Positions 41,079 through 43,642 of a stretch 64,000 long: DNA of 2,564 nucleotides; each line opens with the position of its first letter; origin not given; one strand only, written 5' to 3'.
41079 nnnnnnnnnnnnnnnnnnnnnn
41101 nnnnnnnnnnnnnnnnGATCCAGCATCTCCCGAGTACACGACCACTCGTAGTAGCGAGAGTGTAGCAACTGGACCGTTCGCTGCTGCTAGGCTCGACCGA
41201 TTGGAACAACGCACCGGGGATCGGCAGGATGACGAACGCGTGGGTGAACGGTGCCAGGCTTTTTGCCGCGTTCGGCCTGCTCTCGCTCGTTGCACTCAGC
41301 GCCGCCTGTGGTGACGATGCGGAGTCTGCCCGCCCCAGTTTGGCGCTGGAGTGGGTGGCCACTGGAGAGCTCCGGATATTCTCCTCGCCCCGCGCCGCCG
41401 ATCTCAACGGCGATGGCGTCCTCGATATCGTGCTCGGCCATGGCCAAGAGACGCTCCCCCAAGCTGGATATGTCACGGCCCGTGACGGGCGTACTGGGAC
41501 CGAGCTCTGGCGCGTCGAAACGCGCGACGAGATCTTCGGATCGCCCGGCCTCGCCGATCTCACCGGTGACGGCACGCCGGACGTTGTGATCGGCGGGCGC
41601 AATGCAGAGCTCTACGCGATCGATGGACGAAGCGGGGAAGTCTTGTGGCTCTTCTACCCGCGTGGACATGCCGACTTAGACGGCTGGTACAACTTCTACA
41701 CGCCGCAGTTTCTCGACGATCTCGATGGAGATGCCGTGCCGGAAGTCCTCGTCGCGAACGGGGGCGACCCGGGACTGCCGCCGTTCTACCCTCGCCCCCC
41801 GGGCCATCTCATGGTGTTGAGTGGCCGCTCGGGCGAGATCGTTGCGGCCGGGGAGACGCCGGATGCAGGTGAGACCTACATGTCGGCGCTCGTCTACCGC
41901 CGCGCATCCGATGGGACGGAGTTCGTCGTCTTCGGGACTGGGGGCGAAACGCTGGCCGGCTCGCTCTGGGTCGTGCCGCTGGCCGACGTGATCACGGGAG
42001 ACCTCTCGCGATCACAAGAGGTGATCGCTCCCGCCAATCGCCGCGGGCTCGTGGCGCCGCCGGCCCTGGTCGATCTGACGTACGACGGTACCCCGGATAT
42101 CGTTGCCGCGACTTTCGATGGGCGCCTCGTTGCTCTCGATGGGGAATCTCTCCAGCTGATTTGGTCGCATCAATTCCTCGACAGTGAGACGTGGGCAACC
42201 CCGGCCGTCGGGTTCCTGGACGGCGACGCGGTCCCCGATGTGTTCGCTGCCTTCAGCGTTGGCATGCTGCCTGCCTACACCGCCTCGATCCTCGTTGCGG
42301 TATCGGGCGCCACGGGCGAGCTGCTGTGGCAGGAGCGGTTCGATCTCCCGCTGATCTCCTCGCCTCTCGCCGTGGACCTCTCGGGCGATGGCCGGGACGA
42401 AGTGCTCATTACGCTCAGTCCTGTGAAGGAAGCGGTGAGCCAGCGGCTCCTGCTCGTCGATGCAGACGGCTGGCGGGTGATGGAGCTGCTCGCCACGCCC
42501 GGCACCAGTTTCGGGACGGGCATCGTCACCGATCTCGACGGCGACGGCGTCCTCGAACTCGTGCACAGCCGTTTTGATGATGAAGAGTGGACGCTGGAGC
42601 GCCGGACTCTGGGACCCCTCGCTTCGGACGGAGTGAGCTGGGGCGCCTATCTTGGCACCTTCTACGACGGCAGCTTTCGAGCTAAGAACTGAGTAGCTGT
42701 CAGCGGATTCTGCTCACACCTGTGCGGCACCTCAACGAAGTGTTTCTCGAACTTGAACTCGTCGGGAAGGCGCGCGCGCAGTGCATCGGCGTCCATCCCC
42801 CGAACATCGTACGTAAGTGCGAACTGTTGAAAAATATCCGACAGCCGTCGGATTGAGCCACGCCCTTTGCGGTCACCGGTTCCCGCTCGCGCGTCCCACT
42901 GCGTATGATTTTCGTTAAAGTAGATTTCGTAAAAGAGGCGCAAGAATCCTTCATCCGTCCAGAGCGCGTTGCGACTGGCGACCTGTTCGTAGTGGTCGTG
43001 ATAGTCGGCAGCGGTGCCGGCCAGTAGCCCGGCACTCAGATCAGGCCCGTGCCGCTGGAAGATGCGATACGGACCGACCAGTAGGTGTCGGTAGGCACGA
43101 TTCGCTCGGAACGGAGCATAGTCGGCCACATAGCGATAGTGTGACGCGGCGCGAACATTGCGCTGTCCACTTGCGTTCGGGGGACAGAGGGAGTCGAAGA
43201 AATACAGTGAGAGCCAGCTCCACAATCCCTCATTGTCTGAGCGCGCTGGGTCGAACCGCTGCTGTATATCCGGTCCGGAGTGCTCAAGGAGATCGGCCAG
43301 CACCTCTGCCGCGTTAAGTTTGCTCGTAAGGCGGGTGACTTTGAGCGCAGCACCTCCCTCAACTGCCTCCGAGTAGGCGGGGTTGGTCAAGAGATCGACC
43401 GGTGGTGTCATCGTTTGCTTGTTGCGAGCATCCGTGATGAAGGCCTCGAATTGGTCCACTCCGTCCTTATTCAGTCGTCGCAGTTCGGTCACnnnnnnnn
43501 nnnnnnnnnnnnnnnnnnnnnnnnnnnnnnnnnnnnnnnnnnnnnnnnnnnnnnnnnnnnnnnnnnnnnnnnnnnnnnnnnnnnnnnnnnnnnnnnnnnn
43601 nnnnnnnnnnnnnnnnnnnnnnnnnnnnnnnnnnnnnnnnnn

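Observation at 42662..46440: Four-gene operon built around a GHKL ATPase with three unassignable partners: candidate uncharacterised defence system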

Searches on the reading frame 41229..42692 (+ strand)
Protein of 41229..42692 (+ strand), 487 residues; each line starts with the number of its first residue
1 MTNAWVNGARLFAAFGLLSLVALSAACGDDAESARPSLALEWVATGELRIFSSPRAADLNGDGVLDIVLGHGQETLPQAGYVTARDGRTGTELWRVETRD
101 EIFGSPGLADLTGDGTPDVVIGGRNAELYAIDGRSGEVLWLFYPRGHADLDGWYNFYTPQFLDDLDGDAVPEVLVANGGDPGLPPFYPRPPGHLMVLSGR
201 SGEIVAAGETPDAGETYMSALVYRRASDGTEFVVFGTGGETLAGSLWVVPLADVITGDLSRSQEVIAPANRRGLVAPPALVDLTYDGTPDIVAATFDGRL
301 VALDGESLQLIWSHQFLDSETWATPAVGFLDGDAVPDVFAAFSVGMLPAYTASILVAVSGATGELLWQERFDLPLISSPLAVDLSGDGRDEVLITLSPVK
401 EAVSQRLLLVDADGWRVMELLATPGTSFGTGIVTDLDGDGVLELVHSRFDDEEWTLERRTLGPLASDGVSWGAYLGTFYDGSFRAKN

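Call 3: search_protein_families(library=pfam, proteins=[window:41229-42692:+], max_evalue=1)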
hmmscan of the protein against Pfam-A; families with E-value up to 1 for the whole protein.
window:41229-42692:+ (487 aa): 12 families
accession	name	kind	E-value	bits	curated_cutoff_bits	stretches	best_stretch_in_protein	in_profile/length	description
PF13517.12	FG-GAP_3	-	5.9e-16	59.3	26.9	5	282-339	1-60/61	FG-GAP-like repeat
PF01839.29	FG-GAP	-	2.2e-12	47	22.1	3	53-83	4-35/37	FG-GAP repeat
PF23727.1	Beta-prop_FAM234A_B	-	1.1e-10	41.1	26.4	1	81-371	53-331/467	FAM234A/B beta-propeller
PF13360.13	PQQ_2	-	3.1e-10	40.6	27.6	2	79-140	2-57/233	Outer membrane protein assembly factor BamB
PF13570.13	Beta-prop_ACSF4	-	2.7e-09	37.3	133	2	79-142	28-87/329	Beta-alanine-activating enzyme, beta-propeller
PF25292.1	Beta-prop_CGLA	-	1.5e-08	34.9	26.8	2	107-144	35-71/316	Lambda-carrageenase beta-propeller domain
PF01011.28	PQQ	-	0.0024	17.1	26.7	1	80-151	67-149/595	Glucose/ethanol/alcohol dehydrogenase, beta-propeller domain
PF12256.14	TcdB_toxin_midN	-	0.0096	15.7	24.8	0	54-71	30-47/181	Insecticide toxin TcdB middle/N-terminal region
PF16539.10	FlgT_M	-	0.059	14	31.2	0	296-324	122-150/158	Flagellar assembly protein T, middle domain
PF15907.11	Itfg2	-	0.1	12.2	27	0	432-450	79-97/330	Integrin-alpha FG-GAP repeat-containing protein 2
PF14783.12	BBS2_Mid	-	0.11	13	27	0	91-127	69-104/108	Ciliary BBSome complex subunit 2, middle region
PF13202.12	EF-hand_5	-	0.31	11.1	25.9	0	55-66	6-17/25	EF hand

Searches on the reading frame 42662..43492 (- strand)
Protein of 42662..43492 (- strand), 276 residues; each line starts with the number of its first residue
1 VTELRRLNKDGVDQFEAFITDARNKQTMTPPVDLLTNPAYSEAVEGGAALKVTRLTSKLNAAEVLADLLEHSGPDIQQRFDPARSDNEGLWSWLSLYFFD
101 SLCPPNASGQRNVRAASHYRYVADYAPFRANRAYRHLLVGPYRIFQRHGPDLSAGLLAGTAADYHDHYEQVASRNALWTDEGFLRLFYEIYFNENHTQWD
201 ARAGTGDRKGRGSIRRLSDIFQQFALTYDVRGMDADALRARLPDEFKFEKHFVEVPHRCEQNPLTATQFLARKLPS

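Call 3: search_protein_families(library=pfam, proteins=[window:42662-43492:-], max_evalue=1)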
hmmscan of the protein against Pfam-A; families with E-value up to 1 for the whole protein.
window:42662-43492:- (276 aa): 0 families

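Call 4: search_protein_families(library=padloc, proteins=[window:42662-43492:-], max_evalue=1)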
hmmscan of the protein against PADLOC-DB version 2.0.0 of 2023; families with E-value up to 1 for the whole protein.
window:42662-43492:- (276 aa): 0 families

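Call 5: search_protein_families(library=ncbifam, proteins=[window:42662-43492:-], max_evalue=1)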
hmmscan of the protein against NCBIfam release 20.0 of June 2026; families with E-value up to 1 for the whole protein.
window:42662-43492:- (276 aa): 0 families

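Call 11: search_protein_families(library=phrogs, proteins=[window:42662-43492:-], max_evalue=1)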
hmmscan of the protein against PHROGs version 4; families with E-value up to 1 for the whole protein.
window:42662-43492:- (276 aa): 0 families

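Call 17: find_homologous_proteins(query=window:42662-43492:-)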
Query window:42662-43492:- (276 aa): 16 proteins with E <= 0.001 among 3301 candidates.
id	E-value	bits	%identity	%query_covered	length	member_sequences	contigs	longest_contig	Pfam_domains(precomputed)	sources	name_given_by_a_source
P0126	9.2e-130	450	77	91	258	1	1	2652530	-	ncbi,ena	-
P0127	1.1e-128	447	75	95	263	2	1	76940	-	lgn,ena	-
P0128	5.2e-124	431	75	92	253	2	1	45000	-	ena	-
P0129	6.9e-124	431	75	91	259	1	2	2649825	-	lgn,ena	-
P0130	3.6e-28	117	35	88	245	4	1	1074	-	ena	-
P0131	3.6e-28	117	34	88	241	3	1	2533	-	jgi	jgi:hypothetical protein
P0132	2.0e-26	111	31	88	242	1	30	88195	-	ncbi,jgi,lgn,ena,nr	ncbi:hypothetical protein D1BOALGB6SA_3293 [Olavius sp. associated proteobacterium Delta 1]|nr:hypot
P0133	8.2e-26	109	31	88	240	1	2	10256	-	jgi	jgi:hypothetical protein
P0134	3.9e-24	104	32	88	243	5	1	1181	-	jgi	jgi:hypothetical protein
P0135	3.9e-23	100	30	88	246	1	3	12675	-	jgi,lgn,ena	-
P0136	7.3e-23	100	31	88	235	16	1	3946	-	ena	-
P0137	1.4e-22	99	30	88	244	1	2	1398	-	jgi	jgi:hypothetical protein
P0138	2.7e-21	94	28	90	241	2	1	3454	-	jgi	jgi:hypothetical protein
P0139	5.8e-21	93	29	88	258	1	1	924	-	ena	-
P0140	1.9e-18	85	34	61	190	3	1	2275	-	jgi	jgi:hypothetical protein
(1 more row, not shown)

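Call 39: search_solved_structures(query=A5, max_evalue=10)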
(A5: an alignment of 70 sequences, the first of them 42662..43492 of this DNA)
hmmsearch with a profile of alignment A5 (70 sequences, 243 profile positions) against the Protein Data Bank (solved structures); distinct sequences matched with E-value up to 10: 3.
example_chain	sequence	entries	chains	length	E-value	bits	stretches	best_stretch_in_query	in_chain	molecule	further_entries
5aho_A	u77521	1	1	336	0.33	13.6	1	174-238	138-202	5' EXONUCLEASE APOLLO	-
7a1f_A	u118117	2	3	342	0.34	13.6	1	174-238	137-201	5' exonuclease Apollo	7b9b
7b2x_A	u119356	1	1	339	0.35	13.6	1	174-238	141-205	5' exonuclease Apollo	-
